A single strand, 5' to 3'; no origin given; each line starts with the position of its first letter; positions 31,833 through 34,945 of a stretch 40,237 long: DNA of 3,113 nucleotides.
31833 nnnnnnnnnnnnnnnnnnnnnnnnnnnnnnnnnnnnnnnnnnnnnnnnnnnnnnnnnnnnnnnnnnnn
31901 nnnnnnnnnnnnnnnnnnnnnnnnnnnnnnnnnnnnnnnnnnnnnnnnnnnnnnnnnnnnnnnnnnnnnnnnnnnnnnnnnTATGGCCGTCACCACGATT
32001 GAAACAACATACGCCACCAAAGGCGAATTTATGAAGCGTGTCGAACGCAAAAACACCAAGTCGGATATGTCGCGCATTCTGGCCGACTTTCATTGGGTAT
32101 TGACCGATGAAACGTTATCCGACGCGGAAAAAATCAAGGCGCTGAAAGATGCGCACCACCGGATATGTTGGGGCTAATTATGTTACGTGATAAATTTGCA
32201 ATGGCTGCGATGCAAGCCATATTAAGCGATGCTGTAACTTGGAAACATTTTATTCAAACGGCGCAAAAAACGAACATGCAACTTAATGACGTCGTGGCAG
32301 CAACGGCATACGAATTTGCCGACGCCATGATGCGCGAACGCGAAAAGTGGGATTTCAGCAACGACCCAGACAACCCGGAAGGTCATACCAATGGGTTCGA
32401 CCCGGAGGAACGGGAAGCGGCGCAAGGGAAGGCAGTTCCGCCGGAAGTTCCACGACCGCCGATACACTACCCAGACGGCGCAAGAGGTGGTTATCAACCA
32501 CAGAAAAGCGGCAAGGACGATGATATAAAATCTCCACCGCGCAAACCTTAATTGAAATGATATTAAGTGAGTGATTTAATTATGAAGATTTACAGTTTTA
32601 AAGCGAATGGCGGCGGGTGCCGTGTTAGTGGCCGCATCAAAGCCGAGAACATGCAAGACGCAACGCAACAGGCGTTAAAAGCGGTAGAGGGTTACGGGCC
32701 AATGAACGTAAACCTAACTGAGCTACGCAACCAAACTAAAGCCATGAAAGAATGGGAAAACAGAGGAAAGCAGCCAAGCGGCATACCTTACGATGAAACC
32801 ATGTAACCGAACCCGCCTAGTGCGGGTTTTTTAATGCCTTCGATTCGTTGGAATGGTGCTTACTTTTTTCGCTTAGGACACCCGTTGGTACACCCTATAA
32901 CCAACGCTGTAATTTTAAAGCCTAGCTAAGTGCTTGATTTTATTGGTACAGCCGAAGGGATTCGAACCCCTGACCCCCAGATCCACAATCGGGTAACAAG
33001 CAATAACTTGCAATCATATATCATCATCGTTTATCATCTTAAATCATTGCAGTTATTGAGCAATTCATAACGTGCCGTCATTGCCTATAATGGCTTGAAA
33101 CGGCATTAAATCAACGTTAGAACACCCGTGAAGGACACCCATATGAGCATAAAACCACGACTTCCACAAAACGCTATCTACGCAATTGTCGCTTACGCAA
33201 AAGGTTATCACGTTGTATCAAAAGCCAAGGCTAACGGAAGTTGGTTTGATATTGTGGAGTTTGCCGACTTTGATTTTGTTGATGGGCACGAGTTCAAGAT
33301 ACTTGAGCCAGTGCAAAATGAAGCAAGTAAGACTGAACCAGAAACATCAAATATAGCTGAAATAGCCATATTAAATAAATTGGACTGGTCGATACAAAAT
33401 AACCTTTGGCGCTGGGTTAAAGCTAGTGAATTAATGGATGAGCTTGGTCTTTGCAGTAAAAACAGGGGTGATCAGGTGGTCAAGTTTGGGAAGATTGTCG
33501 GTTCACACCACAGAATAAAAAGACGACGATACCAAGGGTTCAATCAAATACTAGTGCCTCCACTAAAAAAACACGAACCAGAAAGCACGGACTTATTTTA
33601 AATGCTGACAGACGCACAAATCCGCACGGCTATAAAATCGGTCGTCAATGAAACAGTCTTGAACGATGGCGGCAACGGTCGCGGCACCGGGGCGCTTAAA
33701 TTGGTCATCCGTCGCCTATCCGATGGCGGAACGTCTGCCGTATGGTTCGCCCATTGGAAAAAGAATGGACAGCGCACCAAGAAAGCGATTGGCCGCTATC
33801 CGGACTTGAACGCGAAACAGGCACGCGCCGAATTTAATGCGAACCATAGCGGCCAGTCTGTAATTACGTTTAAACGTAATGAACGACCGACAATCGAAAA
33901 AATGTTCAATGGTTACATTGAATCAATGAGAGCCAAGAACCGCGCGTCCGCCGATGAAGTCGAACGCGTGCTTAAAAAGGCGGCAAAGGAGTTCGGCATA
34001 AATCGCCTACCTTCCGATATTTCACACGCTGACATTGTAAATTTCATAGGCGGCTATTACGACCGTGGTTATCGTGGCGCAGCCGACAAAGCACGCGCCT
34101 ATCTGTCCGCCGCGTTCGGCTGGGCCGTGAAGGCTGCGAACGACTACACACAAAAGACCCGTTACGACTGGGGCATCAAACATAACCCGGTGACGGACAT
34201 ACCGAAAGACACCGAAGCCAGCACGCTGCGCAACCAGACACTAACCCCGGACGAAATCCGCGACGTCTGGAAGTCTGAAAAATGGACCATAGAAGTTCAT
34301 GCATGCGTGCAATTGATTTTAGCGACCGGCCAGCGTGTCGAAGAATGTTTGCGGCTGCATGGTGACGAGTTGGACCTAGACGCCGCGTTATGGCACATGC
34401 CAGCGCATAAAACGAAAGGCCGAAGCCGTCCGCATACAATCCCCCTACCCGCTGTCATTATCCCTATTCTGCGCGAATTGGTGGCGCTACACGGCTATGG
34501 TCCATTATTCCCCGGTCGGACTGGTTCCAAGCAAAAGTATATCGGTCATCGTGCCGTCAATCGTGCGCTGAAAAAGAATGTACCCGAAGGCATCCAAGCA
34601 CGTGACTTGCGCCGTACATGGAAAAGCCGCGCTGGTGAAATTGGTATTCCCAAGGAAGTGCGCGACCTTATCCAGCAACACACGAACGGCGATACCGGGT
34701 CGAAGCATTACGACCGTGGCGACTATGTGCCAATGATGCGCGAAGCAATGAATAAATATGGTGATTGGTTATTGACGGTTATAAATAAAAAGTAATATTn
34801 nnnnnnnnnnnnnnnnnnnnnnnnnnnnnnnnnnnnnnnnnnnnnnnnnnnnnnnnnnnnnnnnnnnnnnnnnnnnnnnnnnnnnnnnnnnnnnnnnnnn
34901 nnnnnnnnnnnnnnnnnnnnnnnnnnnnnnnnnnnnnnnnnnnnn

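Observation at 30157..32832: Terminator-bracketed accessory island of seven orphan ORFs between tail gene D and attP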

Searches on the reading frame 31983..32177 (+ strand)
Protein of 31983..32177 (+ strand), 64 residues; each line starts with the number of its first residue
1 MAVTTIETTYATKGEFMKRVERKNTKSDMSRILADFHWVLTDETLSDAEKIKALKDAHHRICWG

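Call 10: search_protein_families(library=pfam, max_evalue=1, proteins=[window:31983-32177:+])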
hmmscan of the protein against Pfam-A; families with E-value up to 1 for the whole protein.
window:31983-32177:+ (64 aa): 0 families

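Call 11: search_protein_families(library=phrogs, max_evalue=0.01, proteins=[window:31983-32177:+])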
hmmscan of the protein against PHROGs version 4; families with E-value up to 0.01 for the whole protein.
window:31983-32177:+ (64 aa): 0 families

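Call 12: search_protein_families(library=padloc, max_evalue=0.1, proteins=[window:31983-32177:+])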
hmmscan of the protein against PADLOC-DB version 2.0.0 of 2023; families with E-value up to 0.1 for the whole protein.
window:31983-32177:+ (64 aa): 0 families

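Call 51: search_protein_families(library=ncbifam, max_evalue=0.1, proteins=[window:31983-32177:+])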
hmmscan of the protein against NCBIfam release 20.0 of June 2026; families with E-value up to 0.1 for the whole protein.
window:31983-32177:+ (64 aa): 1 family
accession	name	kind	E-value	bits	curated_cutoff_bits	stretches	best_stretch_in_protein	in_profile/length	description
NF008754.0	PRK11788.1-2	equivalog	0.019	14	670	1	14-58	161-204/386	lipopolysaccharide assembly protein LapB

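Call 81: search_dna_similar(query=window:31983-32177:+, collection=phages, mode=protein, max_evalue=1, max_rows=10)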
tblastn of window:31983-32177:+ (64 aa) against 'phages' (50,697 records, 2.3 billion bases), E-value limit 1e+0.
Records with a match: 2; places in all: 2; records where one place covers at least 80% of the query: 2.
Best place of each record, by identity: 80-90% 2.
By first word of the organism name: Acinetobacter 2.
By host as written in the record: Acinetobacter baumannii XH639 1; Acinetobacter baumannii strain KZ-1102 1.
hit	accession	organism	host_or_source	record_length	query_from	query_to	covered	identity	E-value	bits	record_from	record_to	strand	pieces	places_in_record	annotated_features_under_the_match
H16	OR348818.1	Acinetobacter phage Scuro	Acinetobacter baumannii XH639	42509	1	64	100%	84.4%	3e-30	115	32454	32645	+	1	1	hypothetical protein | ribosome_binding_site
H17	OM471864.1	Acinetobacter phage Cato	Acinetobacter baumannii strain KZ-1102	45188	1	64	100%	81.3%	4e-28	109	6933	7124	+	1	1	hypothetical protein (x2)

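Call 83: get_annotated_region(hit=H16, flank=4000)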
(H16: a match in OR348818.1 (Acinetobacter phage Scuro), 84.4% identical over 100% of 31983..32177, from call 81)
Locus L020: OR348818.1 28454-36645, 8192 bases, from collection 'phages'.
description: Acinetobacter phage Scuro, complete genome.
organism: Acinetobacter phage Scuro (NCBI taxid 3075950)
taxonomy: Viruses; Duplodnaviria; Heunggongvirae; Uroviricota; Caudoviricetes
host: Acinetobacter baumannii XH639; source: river water; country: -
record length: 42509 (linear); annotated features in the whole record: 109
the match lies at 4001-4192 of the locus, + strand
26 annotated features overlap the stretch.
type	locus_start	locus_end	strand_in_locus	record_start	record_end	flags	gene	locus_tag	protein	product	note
CDS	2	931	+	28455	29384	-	-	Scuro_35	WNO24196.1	hypothetical protein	-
regulatory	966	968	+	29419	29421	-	-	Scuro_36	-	ribosome_binding_site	-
CDS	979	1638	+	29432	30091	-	-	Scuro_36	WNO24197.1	hypothetical protein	-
regulatory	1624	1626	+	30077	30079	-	-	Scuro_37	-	ribosome_binding_site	-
CDS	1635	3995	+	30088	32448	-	-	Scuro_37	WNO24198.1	putative DNA-directed DNA polymerase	putative DNA-directed DNA polymerase, family A, palm domain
regulatory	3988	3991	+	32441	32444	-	-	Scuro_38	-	ribosome_binding_site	-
CDS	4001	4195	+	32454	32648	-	-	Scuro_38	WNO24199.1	hypothetical protein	-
regulatory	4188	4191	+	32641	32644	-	-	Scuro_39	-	ribosome_binding_site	-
CDS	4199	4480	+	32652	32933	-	-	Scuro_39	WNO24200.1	hypothetical protein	-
regulatory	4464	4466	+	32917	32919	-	-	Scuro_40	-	ribosome_binding_site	-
CDS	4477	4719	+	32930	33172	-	-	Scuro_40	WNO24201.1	hypothetical protein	-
regulatory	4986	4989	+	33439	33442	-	-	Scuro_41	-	ribosome_binding_site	-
CDS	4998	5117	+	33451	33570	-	-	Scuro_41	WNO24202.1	hypothetical protein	-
regulatory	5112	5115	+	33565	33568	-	-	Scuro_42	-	ribosome_binding_site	-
CDS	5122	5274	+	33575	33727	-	-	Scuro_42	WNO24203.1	hypothetical protein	-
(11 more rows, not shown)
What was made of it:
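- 31983..32177 (+): o5 (Alexa_045, 64 aa). A variable add-on, absent from the seven relatives. In Scuro it lies directly after the DNA polymerase gene (calls 81, 83).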

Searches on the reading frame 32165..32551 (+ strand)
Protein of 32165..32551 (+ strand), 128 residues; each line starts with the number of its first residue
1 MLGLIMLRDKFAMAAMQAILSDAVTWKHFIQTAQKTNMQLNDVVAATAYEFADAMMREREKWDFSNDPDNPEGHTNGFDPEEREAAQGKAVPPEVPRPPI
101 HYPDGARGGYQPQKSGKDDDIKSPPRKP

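Call 10: search_protein_families(library=pfam, max_evalue=1, proteins=[window:32165-32551:+])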
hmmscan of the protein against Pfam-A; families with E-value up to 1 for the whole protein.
window:32165-32551:+ (128 aa): 1 family
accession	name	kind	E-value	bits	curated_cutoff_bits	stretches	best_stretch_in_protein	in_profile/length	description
PF04911.17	ATP-synt_J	-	0.13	12.3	24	1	43-72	19-45/51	ATP synthase j chain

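Call 11: search_protein_families(library=phrogs, max_evalue=0.01, proteins=[window:32165-32551:+])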
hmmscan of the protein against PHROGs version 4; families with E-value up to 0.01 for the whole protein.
window:32165-32551:+ (128 aa): 4 families
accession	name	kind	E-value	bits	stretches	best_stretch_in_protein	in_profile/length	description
phrog_2201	-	unknown function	1.7e-10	42.1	1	7-62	166-217/226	-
phrog_20565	-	unknown function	2.5e-07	31.9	1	5-60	21-70/71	-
phrog_37111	-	unknown function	2.2e-05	25.7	1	5-60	80-128/130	-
phrog_30599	-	transcription regulation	0.0042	18.6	0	7-59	51-95/100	transcriptional regulator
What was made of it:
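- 32180..32551 (+): o6 (Alexa_046, 123 aa). Conserved N-terminal helical domain '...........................' plus a low-complexity, Pro-rich tail. phrog_2201 E=1.7e-10, phrog_20565 and phrog_37111 (call 11).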

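Call 12: search_protein_families(library=padloc, max_evalue=0.1, proteins=[window:32165-32551:+])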
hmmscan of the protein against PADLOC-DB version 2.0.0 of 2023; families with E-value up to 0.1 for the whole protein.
window:32165-32551:+ (128 aa): 1 family
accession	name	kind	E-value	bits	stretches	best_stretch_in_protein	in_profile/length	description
PDLC03304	MTase_II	-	0.029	11.4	1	3-55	164-216/432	Type II methyltransferase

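Call 29: search_dna_similar(query=window:32165-32551:+, collection=phages, mode=protein, max_evalue=0.01, max_rows=20)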
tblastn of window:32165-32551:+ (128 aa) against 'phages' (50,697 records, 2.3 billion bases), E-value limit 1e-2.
Records with a match: 2; places in all: 2; records where one place covers at least 80% of the query: 0.
Best place of each record, by identity: <60% 2.
By first word of the organism name: Erwinia 2.
By host as written in the record: Erwinia amylovora 2.
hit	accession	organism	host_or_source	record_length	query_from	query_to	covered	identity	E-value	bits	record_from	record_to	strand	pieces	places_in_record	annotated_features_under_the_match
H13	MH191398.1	Erwinia phage Faunus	Erwinia amylovora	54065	7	59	41%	39.6%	5e-3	41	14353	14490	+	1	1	hypothetical protein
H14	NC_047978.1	Erwinia phage Faunus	Erwinia amylovora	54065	7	59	41%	39.6%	5e-3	41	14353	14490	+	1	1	hypothetical protein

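Call 51: search_protein_families(library=ncbifam, max_evalue=0.1, proteins=[window:32165-32551:+])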
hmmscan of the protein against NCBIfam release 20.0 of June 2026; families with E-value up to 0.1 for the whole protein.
window:32165-32551:+ (128 aa): 0 families

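Call 105: search_solved_structures(query=A5, max_evalue=1)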
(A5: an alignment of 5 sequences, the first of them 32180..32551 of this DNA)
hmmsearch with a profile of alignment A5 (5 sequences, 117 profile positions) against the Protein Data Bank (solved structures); distinct sequences matched with E-value up to 1: 1.
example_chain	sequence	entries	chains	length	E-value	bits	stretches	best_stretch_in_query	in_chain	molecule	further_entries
3wst_A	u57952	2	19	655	0.98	13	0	11-53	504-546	Protein arginine N-methyltransferase 7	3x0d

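Call 109: find_related_loci(query=A5, collection=viral_contigs, flank=5000)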
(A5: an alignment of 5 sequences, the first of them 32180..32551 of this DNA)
Query A5 (123 aa) in viral_contigs; peptide patterns used: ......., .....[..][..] (x = any residue, [..] = any of these).
126 stretches matched a pattern; 7 encode a relative of the query (tblastn E <= 1e-3); 7 distinct loci.
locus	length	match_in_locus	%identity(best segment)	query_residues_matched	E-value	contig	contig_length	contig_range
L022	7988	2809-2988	40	3-62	2e-9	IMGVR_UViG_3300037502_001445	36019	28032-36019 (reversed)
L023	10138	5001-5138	45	2-54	3e-7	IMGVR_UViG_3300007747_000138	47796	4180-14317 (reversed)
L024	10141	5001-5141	41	1-58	6e-7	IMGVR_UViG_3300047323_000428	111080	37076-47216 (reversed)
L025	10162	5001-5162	39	2-60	3e-6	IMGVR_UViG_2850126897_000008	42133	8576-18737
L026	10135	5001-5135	38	3-56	4e-6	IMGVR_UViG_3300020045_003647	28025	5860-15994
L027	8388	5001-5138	40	2-54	7e-6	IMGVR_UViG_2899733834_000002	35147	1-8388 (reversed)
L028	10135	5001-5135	38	3-55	1e-5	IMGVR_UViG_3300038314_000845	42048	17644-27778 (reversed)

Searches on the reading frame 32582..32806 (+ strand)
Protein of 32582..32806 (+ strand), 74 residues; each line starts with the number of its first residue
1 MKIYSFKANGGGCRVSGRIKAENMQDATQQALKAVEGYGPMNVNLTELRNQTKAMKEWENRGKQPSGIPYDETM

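Call 10: search_protein_families(library=pfam, max_evalue=1, proteins=[window:32582-32806:+])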
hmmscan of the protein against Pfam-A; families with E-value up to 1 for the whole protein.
window:32582-32806:+ (74 aa): 2 families
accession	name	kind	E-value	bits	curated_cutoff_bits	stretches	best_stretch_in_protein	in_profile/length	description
PF15796.10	KELK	-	0.017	16.1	27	1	19-54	32-67/80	KELK-motif containing domain of MRCK Ser/Thr protein kinase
PF19819.4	DUF6302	-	0.036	14.6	27.2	1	11-62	42-94/135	Family of unknown function (DUF6302)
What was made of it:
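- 32582..32806 (+): o7 (Alexa_047, 74 aa). A variable add-on, absent from the seven relatives. No HicB, UPF0150 or any other significant Pfam hit (call 10).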

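Call 11: search_protein_families(library=phrogs, max_evalue=0.01, proteins=[window:32582-32806:+])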
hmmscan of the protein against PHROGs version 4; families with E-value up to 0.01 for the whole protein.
window:32582-32806:+ (74 aa): 0 families

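Call 12: search_protein_families(library=padloc, max_evalue=0.1, proteins=[window:32582-32806:+])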
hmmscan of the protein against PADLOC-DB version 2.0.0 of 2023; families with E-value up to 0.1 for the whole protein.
window:32582-32806:+ (74 aa): 0 families

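Call 51: search_protein_families(library=ncbifam, max_evalue=0.1, proteins=[window:32582-32806:+])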
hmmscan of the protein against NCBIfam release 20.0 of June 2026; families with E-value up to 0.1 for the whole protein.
window:32582-32806:+ (74 aa): 0 families

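Call 80: search_dna_similar(query=window:32582-32806:+, collection=phages, mode=protein, max_evalue=1, max_rows=10)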
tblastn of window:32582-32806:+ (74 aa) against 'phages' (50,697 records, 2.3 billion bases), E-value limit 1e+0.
Records with a match: 1; places in all: 1; records where one place covers at least 80% of the query: 0.
Best place of each record, by identity: <60% 1.
By first word of the organism name: Acinetobacter 1.
By host as written in the record: Acinetobacter baumannii XH639 1.
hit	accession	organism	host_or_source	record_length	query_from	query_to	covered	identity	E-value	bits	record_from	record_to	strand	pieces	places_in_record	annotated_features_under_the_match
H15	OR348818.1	Acinetobacter phage Scuro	Acinetobacter baumannii XH639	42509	2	58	77%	44.8%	3e-9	57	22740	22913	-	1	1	hypothetical protein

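Call 84: get_annotated_region(hit=H15, flank=4000)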
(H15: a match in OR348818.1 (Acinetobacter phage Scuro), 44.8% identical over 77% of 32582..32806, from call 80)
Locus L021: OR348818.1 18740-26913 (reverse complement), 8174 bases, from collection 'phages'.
description: Acinetobacter phage Scuro, complete genome.
organism: Acinetobacter phage Scuro (NCBI taxid 3075950)
taxonomy: Viruses; Duplodnaviria; Heunggongvirae; Uroviricota; Caudoviricetes
host: Acinetobacter baumannii XH639; source: river water; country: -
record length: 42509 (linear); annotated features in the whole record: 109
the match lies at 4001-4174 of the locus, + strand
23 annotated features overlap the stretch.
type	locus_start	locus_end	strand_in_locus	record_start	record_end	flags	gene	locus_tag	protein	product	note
CDS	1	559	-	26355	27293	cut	-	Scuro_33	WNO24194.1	hypothetical protein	-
regulatory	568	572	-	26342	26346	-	-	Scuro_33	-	ribosome_binding_site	-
CDS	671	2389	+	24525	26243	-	-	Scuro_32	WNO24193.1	putative helicase DEXDc superfamily protein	-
regulatory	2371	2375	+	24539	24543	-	-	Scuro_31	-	ribosome_binding_site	-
CDS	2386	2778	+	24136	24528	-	-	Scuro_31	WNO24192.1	hypothetical protein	-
regulatory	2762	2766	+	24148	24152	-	-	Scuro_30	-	ribosome_binding_site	-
CDS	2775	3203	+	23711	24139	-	-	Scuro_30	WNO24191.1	hypothetical protein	-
regulatory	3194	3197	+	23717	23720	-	-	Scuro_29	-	ribosome_binding_site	-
CDS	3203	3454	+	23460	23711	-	-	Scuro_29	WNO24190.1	hypothetical protein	-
regulatory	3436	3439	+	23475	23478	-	-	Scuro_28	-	ribosome_binding_site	-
CDS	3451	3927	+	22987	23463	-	-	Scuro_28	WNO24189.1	hypothetical protein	-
regulatory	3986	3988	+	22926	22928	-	-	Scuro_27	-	ribosome_binding_site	-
CDS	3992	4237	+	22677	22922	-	-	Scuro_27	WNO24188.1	hypothetical protein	-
regulatory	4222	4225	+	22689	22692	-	-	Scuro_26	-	ribosome_binding_site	-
CDS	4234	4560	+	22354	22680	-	-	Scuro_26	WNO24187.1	hypothetical protein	-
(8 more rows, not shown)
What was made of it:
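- o5 follows the DNA polymerase gene, and o7 lies between the helicase and primase genes, of phage Scuro (calls 83, 84). Homologues of o5 and o7 sit in the replication modules of Scuro, whose record annotates DNA polymerase, helicase and primase genes (calls 83, 84).
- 32582..32806 (+): 45% identical to Scuro_27, which lies between the helicase and primase genes (calls 80, 84).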

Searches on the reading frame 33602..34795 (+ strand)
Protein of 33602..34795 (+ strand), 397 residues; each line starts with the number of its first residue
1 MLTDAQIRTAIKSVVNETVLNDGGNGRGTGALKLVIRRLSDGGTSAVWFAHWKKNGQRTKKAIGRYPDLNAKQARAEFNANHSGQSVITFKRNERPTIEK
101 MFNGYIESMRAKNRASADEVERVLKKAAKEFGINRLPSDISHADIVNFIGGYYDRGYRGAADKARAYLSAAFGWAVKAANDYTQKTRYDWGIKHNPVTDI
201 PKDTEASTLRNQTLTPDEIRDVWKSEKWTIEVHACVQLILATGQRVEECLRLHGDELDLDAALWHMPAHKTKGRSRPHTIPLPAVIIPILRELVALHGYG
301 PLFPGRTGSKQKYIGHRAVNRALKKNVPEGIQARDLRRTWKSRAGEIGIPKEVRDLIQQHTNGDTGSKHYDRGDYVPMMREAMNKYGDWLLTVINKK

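Call 10: search_protein_families(library=pfam, max_evalue=1, proteins=[window:33602-34795:+])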
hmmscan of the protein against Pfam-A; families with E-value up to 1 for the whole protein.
window:33602-34795:+ (397 aa): 5 families
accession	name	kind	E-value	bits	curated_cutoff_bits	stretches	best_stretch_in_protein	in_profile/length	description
PF00589.27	Phage_integrase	-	8.6e-10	39.1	27.1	1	215-370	4-165/172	Phage integrase family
PF13356.12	Arm-DNA-bind_3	-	0.00034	21.1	27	1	2-78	1-63/83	Arm DNA-binding domain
PF16795.10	Phage_integr_3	-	0.00074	19.9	27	1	317-370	93-144/161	Archaeal phage integrase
PF22022.2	Phage_int_M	-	0.0047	17.6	27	1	103-178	6-82/96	Phage integrase central domain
PF07146.16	DUF1389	-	0.14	11.9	29.6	1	85-148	51-114/311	Protein of unknown function (DUF1389)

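Call 11: search_protein_families(library=phrogs, max_evalue=0.01, proteins=[window:33602-34795:+])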
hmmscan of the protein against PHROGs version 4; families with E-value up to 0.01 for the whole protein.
window:33602-34795:+ (397 aa): 6 families
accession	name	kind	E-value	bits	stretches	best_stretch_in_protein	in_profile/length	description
phrog_1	-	integration and excision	2.6e-46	160.1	1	1-393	92-454/611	integrase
phrog_216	-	integration and excision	1.6e-18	67.9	1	192-347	35-198/301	integrase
phrog_17497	-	unknown function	9.2e-07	30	1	319-396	47-122/133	-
phrog_3423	-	unknown function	0.00011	23.3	1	1-80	7-75/157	-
phrog_24775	-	unknown function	0.00044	21.3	1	329-391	26-87/101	-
phrog_5127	-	integration and excision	0.0016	19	0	331-394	292-353/355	integrase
